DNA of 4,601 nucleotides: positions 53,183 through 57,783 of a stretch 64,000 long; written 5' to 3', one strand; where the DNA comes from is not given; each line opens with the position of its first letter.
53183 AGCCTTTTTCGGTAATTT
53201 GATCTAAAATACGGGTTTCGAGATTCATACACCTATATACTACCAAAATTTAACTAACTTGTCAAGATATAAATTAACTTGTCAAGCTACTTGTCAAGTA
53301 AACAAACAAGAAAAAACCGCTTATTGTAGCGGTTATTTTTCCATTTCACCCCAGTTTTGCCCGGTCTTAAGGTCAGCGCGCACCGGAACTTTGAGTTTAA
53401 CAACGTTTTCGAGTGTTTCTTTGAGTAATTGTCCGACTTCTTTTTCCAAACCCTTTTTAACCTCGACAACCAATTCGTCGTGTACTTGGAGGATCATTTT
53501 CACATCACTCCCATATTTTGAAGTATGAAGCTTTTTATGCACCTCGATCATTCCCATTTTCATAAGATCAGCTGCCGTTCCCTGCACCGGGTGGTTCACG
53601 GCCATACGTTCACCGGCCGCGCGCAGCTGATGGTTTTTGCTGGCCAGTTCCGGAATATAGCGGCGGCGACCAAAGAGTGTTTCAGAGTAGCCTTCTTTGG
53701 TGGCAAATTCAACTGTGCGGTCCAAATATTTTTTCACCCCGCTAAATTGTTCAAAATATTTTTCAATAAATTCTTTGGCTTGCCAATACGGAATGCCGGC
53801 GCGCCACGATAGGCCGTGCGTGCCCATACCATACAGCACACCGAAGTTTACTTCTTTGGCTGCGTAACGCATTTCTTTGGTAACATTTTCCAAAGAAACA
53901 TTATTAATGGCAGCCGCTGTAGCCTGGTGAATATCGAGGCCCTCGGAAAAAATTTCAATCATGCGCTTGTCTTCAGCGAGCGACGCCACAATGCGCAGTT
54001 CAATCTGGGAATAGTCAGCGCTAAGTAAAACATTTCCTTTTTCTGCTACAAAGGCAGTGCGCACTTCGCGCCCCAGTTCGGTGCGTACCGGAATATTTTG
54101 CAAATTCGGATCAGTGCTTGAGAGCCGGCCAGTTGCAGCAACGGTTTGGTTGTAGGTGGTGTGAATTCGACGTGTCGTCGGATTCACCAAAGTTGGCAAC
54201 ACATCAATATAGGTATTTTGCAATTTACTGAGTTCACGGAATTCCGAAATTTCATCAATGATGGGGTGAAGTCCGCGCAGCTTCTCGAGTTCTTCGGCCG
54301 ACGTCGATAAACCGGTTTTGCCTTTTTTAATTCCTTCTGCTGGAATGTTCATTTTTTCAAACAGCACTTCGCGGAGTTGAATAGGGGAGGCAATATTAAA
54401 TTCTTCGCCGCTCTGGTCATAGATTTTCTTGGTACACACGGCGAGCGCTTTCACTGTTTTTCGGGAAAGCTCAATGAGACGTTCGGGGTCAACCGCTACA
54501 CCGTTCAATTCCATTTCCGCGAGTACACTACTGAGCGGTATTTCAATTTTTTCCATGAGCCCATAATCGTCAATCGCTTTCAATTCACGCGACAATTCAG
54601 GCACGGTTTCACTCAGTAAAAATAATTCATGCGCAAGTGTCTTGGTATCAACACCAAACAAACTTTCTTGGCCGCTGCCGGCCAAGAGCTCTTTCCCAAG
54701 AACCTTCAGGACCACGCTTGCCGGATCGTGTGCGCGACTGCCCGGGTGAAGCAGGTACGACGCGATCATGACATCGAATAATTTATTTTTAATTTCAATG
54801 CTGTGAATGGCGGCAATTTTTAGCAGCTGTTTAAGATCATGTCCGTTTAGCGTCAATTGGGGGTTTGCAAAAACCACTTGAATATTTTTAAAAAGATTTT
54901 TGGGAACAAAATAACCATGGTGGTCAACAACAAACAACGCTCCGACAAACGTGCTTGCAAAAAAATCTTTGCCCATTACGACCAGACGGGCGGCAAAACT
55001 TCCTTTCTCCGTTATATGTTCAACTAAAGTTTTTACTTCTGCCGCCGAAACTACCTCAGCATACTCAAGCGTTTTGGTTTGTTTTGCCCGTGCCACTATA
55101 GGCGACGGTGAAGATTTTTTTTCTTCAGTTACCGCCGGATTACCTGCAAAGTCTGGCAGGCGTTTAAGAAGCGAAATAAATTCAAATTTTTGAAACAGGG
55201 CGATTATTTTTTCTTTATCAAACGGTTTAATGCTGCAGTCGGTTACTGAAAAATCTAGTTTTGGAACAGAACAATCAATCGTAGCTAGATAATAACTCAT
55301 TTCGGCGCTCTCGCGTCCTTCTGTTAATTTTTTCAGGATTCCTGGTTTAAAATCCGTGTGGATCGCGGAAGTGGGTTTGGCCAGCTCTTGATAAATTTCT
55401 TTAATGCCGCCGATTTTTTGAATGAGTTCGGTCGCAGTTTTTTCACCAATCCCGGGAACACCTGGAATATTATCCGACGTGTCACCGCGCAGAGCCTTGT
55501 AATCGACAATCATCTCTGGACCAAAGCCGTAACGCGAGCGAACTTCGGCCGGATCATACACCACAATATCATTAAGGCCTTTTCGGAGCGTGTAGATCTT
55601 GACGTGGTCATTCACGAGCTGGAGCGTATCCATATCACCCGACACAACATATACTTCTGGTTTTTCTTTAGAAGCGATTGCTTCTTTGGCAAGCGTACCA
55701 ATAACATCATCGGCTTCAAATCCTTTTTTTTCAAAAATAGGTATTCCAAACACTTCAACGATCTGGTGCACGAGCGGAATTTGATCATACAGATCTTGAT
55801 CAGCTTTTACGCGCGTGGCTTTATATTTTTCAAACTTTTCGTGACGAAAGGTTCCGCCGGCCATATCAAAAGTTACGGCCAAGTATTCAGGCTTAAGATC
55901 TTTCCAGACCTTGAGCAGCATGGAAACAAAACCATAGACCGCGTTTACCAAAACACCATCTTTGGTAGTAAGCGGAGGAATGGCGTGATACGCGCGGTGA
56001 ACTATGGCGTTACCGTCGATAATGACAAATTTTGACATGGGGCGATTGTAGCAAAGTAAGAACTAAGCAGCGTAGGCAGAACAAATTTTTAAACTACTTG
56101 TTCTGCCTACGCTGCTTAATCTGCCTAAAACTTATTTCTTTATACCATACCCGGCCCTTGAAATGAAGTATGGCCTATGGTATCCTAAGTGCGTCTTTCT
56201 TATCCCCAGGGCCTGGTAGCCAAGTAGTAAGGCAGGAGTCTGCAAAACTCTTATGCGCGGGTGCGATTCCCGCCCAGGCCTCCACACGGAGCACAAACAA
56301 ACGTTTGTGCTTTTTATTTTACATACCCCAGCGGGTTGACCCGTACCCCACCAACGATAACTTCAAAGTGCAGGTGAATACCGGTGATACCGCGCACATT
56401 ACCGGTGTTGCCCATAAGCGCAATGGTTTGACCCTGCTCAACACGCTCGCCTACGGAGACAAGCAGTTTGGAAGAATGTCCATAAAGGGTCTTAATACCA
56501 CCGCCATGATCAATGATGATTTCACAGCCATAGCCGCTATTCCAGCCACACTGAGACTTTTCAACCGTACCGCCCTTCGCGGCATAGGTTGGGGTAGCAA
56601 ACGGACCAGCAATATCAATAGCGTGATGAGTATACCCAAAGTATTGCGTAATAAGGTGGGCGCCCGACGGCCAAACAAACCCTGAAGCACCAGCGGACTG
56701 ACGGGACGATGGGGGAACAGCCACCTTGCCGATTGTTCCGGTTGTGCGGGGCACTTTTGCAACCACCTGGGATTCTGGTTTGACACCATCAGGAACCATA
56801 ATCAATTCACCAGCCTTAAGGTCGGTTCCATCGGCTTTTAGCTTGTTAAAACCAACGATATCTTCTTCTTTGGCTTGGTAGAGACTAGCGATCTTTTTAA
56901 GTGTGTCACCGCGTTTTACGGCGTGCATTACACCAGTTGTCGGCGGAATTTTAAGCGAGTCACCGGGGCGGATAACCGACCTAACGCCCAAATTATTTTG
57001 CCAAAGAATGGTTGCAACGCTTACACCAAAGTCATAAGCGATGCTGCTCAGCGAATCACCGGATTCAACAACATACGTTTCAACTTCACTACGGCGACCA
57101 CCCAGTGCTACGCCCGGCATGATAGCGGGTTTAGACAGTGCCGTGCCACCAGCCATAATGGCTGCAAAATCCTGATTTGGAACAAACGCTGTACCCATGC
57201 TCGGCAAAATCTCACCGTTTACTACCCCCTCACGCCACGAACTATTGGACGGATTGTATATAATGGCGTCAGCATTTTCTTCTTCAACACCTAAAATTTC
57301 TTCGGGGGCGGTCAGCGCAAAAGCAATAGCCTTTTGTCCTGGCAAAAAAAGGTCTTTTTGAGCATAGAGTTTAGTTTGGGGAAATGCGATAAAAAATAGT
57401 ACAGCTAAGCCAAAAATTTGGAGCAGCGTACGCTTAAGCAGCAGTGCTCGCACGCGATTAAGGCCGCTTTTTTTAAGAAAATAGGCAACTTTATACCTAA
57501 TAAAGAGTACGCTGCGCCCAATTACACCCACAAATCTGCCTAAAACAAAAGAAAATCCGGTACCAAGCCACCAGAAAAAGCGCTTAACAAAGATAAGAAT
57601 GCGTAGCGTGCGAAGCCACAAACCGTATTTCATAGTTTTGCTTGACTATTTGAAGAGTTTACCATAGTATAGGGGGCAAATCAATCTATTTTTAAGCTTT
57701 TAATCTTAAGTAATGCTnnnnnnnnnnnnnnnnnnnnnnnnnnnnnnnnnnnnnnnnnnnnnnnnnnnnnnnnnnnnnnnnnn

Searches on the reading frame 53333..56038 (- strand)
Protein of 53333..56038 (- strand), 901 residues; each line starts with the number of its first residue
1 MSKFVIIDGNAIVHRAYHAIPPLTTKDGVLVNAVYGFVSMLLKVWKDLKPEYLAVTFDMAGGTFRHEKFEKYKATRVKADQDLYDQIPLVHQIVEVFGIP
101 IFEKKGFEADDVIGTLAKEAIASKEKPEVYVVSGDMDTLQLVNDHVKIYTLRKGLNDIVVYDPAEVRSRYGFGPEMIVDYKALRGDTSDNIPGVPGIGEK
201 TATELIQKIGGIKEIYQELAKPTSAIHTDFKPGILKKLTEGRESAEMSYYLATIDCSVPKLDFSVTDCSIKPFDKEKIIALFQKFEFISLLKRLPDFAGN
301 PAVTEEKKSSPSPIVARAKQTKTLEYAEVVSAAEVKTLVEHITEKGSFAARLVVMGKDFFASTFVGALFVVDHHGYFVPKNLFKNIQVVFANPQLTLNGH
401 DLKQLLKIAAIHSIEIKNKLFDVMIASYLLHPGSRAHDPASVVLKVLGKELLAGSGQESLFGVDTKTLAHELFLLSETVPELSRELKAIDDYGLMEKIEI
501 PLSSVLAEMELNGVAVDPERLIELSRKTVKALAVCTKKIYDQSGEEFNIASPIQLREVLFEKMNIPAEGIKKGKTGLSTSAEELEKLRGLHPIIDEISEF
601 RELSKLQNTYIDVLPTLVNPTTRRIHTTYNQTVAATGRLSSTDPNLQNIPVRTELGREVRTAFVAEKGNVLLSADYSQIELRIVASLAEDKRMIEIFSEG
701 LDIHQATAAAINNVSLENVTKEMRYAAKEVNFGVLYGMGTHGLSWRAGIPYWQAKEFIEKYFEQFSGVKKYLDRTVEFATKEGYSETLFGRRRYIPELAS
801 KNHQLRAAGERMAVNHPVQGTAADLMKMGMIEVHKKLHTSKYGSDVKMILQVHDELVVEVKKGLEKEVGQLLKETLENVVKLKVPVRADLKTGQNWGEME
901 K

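Call 56: search_protein_families(library=pfam, proteins=[window:53333-56038:-], max_evalue=0.0001)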
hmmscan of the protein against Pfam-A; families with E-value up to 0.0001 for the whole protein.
window:53333-56038:- (901 aa): 4 families
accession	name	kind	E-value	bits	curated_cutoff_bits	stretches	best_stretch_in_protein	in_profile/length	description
PF00476.26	DNA_pol_A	-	4.3e-151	503.6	34.3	1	520-898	3-381/381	DNA polymerase family A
PF02739.22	5_3_exonuc_N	-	1.1e-56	191.5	34.3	1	3-171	1-164/164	5'-3' exonuclease, N-terminal resolvase-like domain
PF01367.25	5_3_exonuc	-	9.1e-28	97.1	40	1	174-276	3-97/97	5'-3' exonuclease, C-terminal SAM fold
PF22619.2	DNA_polI_exo1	-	6.9e-08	32.8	27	1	354-443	5-97/140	DNA polymerase I, ribonuclease H-like domain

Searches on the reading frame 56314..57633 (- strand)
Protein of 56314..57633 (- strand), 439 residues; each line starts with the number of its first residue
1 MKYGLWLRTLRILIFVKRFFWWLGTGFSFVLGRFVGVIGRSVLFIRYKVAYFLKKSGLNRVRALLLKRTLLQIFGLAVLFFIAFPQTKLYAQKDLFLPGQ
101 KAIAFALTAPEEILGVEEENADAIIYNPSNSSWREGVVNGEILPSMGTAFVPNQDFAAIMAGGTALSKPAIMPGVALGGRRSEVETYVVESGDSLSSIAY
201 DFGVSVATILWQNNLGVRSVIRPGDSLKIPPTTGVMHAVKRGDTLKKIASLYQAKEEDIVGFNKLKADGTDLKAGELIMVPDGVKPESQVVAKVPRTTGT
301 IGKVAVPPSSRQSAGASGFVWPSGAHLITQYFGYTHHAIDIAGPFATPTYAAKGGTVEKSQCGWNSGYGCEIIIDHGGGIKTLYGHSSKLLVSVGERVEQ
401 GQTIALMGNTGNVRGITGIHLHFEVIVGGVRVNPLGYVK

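Call 56: search_protein_families(library=pfam, proteins=[window:56314-57633:-], max_evalue=0.0001)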
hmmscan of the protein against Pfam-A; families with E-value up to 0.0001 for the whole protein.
window:56314-57633:- (439 aa): 4 families
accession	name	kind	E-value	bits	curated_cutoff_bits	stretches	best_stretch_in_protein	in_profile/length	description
PF01551.29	Peptidase_M23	-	2.1e-26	92.4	28.7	1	335-434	2-96/96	Peptidase family M23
PF01476.26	LysM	-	2.3e-19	69.5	20.9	2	187-230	1-43/43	LysM domain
PF23473.1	LysM3_LYK4_5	-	1.5e-10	41.4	29.3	1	186-221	4-38/48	LYK4/5 LysM3 domain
PF23446.1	LysM1_NFP_LYK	-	3.1e-07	31.6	36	0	244-281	17-54/60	NFP/LYK LysM1 domain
